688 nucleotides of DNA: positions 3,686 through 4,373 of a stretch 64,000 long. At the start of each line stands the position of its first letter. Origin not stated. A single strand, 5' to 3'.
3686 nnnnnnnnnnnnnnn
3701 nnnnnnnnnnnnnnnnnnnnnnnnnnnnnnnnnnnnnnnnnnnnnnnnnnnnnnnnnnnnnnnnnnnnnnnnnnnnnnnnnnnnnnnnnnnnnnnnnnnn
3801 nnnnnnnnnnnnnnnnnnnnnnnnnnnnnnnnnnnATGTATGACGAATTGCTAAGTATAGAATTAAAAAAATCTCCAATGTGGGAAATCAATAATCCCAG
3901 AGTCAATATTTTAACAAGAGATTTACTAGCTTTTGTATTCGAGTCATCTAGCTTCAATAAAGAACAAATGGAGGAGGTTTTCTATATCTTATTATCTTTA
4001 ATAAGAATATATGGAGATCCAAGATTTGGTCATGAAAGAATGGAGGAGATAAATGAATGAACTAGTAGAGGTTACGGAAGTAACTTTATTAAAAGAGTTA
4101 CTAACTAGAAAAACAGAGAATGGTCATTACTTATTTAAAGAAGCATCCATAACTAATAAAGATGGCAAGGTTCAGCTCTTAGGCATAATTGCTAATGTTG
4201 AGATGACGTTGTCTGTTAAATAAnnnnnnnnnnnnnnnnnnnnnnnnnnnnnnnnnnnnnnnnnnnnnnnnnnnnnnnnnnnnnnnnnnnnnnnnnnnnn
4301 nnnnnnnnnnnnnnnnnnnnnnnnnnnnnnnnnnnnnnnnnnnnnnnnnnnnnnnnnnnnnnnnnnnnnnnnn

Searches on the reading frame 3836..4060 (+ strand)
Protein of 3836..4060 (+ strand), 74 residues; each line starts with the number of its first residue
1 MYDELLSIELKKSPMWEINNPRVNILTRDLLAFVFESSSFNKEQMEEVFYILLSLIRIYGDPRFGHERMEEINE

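Call 5: search_protein_families(library=pfam, proteins=[window:3836-4060:+], max_evalue=1)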
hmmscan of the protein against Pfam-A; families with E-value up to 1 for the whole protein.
window:3836-4060:+ (74 aa): 1 family
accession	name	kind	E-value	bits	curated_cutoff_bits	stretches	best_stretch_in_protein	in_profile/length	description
PF25505.1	ARM_CPL3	-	0.023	15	26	1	32-73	61-103/122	CPL3 ARM repeat domain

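Call 6: search_protein_families(library=ncbifam, proteins=[window:3836-4060:+], max_evalue=1)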
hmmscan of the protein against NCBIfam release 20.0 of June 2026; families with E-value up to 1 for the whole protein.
window:3836-4060:+ (74 aa): 0 families

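Call 7: search_protein_families(library=padloc, proteins=[window:3836-4060:+], max_evalue=1)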
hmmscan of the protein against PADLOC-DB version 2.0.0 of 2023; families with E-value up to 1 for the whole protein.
window:3836-4060:+ (74 aa): 0 families

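Call 49: search_protein_families(library=phrogs, proteins=[window:3836-4060:+], max_evalue=0.1)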
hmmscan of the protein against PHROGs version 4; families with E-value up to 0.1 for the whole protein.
window:3836-4060:+ (74 aa): 1 family
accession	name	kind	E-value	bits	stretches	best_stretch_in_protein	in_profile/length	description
phrog_32450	-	unknown function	0.086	13.9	1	18-61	74-121/125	-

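Call 77: find_encoding_contigs(protein=window:3836-4057:+, flank=8000, max_places=10)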
Protein window:3836-4057:+ (74 aa): 23 contigs read that carry it; 10 places shown.
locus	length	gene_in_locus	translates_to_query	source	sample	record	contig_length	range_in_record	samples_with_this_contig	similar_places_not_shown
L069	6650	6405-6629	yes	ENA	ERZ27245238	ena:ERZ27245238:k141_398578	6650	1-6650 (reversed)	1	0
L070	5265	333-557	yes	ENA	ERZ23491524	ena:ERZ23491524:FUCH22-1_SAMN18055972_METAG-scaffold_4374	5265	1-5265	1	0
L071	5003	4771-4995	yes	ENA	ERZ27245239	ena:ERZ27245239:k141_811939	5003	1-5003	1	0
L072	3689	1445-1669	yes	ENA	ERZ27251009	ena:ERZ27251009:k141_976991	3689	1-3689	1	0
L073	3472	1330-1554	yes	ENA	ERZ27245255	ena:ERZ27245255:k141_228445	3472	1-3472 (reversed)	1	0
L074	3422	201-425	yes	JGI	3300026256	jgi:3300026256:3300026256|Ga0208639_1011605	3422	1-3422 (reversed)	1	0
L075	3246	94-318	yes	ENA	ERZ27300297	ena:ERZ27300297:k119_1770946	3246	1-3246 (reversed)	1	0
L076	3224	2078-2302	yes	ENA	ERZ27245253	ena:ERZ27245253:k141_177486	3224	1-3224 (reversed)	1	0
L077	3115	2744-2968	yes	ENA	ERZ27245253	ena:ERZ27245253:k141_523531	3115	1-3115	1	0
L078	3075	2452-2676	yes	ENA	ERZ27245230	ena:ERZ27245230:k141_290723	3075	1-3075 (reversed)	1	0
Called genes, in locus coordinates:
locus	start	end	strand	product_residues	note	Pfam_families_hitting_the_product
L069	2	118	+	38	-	?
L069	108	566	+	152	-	-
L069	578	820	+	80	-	-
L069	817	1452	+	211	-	PF13472:Lipase_GDSL_2 (weak)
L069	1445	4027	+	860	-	PF11738:DUF3298 (weak)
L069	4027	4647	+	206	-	-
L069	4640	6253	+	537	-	-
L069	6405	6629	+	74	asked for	-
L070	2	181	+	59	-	?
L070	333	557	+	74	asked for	-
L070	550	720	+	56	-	-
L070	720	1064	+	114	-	-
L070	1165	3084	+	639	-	PF01471:PG_binding_1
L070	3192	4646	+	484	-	PF12705:PDDEXK_1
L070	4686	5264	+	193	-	?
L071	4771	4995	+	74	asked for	-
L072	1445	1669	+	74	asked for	-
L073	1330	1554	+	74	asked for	-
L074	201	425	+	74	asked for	-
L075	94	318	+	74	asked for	-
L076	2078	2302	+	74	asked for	-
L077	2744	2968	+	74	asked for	-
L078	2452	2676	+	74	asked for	-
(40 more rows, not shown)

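Call 80: find_related_loci(query=window:3836-4057:+, collection=viral_contigs, flank=5000)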
Query window:3836-4057:+ (74 aa) in viral_contigs; peptide patterns used: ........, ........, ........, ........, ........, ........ (x = any residue, [..] = any of these).
83 stretches matched a pattern, but none encodes a relative of the query by tblastn (E <= 1e-3).

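Call 87: find_related_loci(query=A6, collection=viral_contigs, flank=6000)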
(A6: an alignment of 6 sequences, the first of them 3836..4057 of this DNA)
Query A6 (74 aa) in viral_contigs; peptide patterns used: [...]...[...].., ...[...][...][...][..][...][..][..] (x = any residue, [..] = any of these).
119 stretches matched a pattern; 30 encode a relative of the query (tblastn E <= 1e-3); 30 distinct loci.
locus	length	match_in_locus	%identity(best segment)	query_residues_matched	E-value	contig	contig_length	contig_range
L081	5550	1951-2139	49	3-65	2e-17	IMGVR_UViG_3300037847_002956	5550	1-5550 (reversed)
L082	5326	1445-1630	50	3-64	1e-17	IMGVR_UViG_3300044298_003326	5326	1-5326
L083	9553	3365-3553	49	3-65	2e-17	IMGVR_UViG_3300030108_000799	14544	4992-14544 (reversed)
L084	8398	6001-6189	49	3-65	2e-17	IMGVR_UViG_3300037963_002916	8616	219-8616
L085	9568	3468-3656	49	3-65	2e-17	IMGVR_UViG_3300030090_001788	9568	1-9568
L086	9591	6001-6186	50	3-64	2e-17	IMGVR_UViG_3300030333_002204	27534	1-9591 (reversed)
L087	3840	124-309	50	3-64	3e-17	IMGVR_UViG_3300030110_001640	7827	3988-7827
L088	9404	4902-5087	50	3-64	3e-17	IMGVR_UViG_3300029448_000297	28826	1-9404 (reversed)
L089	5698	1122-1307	50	3-64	3e-17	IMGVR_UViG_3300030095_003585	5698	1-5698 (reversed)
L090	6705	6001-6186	48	3-64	5e-16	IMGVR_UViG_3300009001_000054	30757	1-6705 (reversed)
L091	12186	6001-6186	47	3-64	4e-16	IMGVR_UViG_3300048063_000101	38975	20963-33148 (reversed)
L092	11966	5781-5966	47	3-64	4e-16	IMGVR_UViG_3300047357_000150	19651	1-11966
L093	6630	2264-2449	48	3-64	6e-16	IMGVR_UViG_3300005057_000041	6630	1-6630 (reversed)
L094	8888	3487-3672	47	3-64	6e-16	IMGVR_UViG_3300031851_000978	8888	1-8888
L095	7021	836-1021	47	3-64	6e-16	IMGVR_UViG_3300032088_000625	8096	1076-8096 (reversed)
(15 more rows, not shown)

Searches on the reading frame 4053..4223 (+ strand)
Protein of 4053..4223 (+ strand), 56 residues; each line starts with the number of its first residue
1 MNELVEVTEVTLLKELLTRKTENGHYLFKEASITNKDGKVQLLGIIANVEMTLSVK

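Call 5: search_protein_families(library=pfam, proteins=[window:4053-4223:+], max_evalue=1)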
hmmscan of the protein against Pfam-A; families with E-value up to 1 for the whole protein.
window:4053-4223:+ (56 aa): 0 families

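Call 6: search_protein_families(library=ncbifam, proteins=[window:4053-4223:+], max_evalue=1)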
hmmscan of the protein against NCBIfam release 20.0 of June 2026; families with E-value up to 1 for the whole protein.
window:4053-4223:+ (56 aa): 0 families

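Call 7: search_protein_families(library=padloc, proteins=[window:4053-4223:+], max_evalue=1)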
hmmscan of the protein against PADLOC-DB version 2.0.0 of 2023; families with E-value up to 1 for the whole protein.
window:4053-4223:+ (56 aa): 0 families

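Call 49: search_protein_families(library=phrogs, proteins=[window:4053-4223:+], max_evalue=0.1)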
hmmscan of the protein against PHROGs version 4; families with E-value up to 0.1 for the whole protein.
window:4053-4223:+ (56 aa): 0 families

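Call 81: find_related_loci(query=window:4053-4220:+, collection=viral_contigs, flank=5000)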
Query window:4053-4220:+ (56 aa) in viral_contigs; peptide patterns used: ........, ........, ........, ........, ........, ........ (x = any residue, [..] = any of these).
92 stretches matched a pattern; 2 encode a relative of the query (tblastn E <= 1e-3); 2 distinct loci.
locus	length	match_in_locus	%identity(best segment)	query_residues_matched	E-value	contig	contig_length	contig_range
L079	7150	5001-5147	84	6-54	3e-25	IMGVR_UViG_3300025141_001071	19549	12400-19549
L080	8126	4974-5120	84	6-54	5e-25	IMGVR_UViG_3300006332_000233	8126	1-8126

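Call 83: search_protein_families(library=phrogs, proteins=[L079:733-1287:+, L079:1716-2339:+, L079:2622-2921:+, L079:3690-4007:+, L079:4000-4980:+, L079:5702-6490:-, L079:6929-7117:-, L079:4956-5186:+, L079:5193-5432:+, L079:5432-5614:+], max_evalue=0.01)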
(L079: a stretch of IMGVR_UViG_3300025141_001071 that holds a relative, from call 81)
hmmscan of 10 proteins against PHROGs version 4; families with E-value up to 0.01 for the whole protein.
L079:733-1287:+ (184 aa): 0 families

L079:1716-2339:+ (207 aa): 1 family
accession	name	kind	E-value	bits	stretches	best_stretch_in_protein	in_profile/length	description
phrog_37844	-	unknown function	5.1e-20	73.3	1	42-197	39-195/202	-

L079:2622-2921:+ (99 aa): 1 family
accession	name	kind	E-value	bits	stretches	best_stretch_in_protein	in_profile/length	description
phrog_4973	-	unknown function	8.3e-05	23.5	1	16-85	67-136/149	-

L079:3690-4007:+ (105 aa): 0 families

L079:4000-4980:+ (326 aa): 2 families
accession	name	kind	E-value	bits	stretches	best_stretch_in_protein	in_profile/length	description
phrog_11717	-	unknown function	9.7e-32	111.4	1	1-120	22-135/208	-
phrog_23738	-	unknown function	1.2e-13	52.2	1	7-109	8-111/198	-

L079:5702-6490:- (262 aa): 1 family
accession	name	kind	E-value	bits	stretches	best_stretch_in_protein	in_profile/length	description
phrog_284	-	DNA, RNA and nucleotide metabolism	2.9e-51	175.6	1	2-255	136-384/398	exonuclease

L079:6929-7117:- (62 aa): 1 family
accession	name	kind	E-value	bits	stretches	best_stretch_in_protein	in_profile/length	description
phrog_443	-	lysis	4e-06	28.4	1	5-56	12-63/127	holin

L079:4956-5186:+ (76 aa): 0 families

L079:5193-5432:+ (79 aa): 0 families

L079:5432-5614:+ (60 aa): 1 family
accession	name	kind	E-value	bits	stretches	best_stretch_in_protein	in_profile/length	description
phrog_1581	-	unknown function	0.0044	17.8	1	3-50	103-147/176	-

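Call 89: search_protein_families(library=pfam, proteins=[L080:3976-4953:+, L080:5973-6746:-, L080:1374-1979:+, L080:2903-3208:+, L080:7483-8061:-, L080:296-865:+, L080:5398-5649:+, L079:5432-5614:+, L080:4950-5159:+, L080:5166-5408:+], max_evalue=0.01)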
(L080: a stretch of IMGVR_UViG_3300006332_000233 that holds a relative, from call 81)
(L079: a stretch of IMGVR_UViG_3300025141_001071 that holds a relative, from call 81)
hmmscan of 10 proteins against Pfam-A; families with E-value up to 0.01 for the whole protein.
L080:3976-4953:+ (325 aa): 0 families

L080:5973-6746:- (257 aa): 0 families

L080:1374-1979:+ (201 aa): 0 families

L080:2903-3208:+ (101 aa): 2 families
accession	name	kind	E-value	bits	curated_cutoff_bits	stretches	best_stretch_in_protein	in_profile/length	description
PF14090.12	HTH_39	-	0.00028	21.1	21.3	1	33-72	12-56/70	Winged helix-turn-helix domain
PF22324.2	HTH_91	-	0.00028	21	27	1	20-71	6-53/77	Winged helix domain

L080:7483-8061:- (192 aa): 2 families
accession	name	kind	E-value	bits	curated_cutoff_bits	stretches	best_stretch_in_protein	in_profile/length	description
PF18925.5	DUF5675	-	6.7e-30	103.7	26.7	1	5-134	2-113/114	Family of unknown function (DUF5675)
PF10908.13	Tlde1_dom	-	0.0021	18.9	30.1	1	31-115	13-107/120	Tlde1 domain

L080:296-865:+ (189 aa): 0 families

L080:5398-5649:+ (83 aa): 0 families

L079:5432-5614:+ (60 aa): 0 families

L080:4950-5159:+ (69 aa): 0 families

L080:5166-5408:+ (80 aa): 0 families

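Call 90: search_dna_similar(query=L080:5166-5405:+, collection=phages, mode=protein, max_evalue=0.001, max_rows=15)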
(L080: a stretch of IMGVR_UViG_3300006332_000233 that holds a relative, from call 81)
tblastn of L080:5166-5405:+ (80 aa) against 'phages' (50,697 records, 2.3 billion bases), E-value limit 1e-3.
No match.

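Call 91: search_dna_similar(query=L080:3976-4950:+, collection=phages, mode=protein, max_evalue=0.001, max_rows=15)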
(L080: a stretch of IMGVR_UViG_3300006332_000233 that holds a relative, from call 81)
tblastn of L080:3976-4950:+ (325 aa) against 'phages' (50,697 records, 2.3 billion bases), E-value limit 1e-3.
Records with a match: 15; places in all: 15; records where one place covers at least 80% of the query: 0.
Best place of each record, by identity: <60% 15.
By first word of the organism name: Lactobacillus 11; Bacillus 2; Pontimonas 1; Pelagibacter 1.
By host as written in the record: Lactobacillus delbrueckii 4; Bacillus halmapalus DSM 29712 2; Lactobacillus delbrueckii subsp. bulgaricus 2; Lactobacillus delbrueckii ATCC 11842 2; Lactobacillus delbrueckii subsp. lactis strain LL78 2; Pontimonas salivibrio CL-TW6 1; Lactobacillus delbrueckii subsp. bulgaricus 21:328 1; Candidatus Pelagibacter sp. HTCC7211 1.
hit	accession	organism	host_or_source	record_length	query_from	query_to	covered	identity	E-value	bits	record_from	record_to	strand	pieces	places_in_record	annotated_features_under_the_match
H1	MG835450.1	Pontimonas phage phiPsal1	Pontimonas salivibrio CL-TW6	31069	1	102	31%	38.3%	2e-7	59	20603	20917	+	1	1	hypothetical protein | HTH protein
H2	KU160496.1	Bacillus phage vB_BhaS-171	Bacillus halmapalus DSM 29712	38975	6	92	27%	44.8%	5e-13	76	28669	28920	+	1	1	hypothetical protein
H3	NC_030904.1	Bacillus phage vB_BhaS-171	Bacillus halmapalus DSM 29712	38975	6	92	27%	44.8%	5e-13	76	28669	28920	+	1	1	hypothetical protein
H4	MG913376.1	Lactobacillus phage PMBT4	Lactobacillus delbrueckii subsp. ...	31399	6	92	27%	43.7%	5e-8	60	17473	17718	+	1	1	hypothetical protein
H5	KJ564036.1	Lactobacillus phage Ld25A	Lactobacillus delbrueckii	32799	9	92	26%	42.9%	3e-7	58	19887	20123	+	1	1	hypothetical protein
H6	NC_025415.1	Lactobacillus phage Ld25A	Lactobacillus delbrueckii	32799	9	92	26%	42.9%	3e-7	58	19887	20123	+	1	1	hypothetical protein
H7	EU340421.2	Lactobacillus phage c5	Lactobacillus delbrueckii subsp. ...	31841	9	92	26%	42.9%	4e-7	58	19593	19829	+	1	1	hypothetical protein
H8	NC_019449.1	Lactobacillus phage c5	Lactobacillus delbrueckii subsp. ...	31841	9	92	26%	42.9%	4e-7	58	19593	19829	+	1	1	hypothetical protein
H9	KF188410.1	Lactobacillus phage phiLdb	Lactobacillus delbrueckii ATCC 11842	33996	9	92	26%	42.9%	4e-7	58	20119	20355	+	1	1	hypothetical protein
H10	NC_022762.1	Lactobacillus phage phiLdb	Lactobacillus delbrueckii ATCC 11842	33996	9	92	26%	42.9%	4e-7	58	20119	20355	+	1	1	hypothetical protein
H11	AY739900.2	Lactobacillus phage LL-Ku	Lactobacillus delbrueckii subsp. lactis ...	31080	9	92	26%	42.9%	9e-7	56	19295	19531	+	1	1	hypothetical protein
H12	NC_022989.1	Lactobacillus phage LL-Ku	Lactobacillus delbrueckii subsp. lactis ...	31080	9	92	26%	42.9%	9e-7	56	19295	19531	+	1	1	hypothetical protein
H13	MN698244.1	Pelagibacter phage HTVC106P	Candidatus Pelagibacter sp. HTCC7211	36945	9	99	28%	38.5%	3e-9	64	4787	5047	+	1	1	hypothetical protein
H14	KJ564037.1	Lactobacillus phage Ld17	Lactobacillus delbrueckii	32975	9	92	26%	41.7%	1e-5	53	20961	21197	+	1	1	hypothetical protein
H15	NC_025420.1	Lactobacillus phage Ld17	Lactobacillus delbrueckii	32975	9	92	26%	41.7%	1e-5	53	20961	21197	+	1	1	hypothetical protein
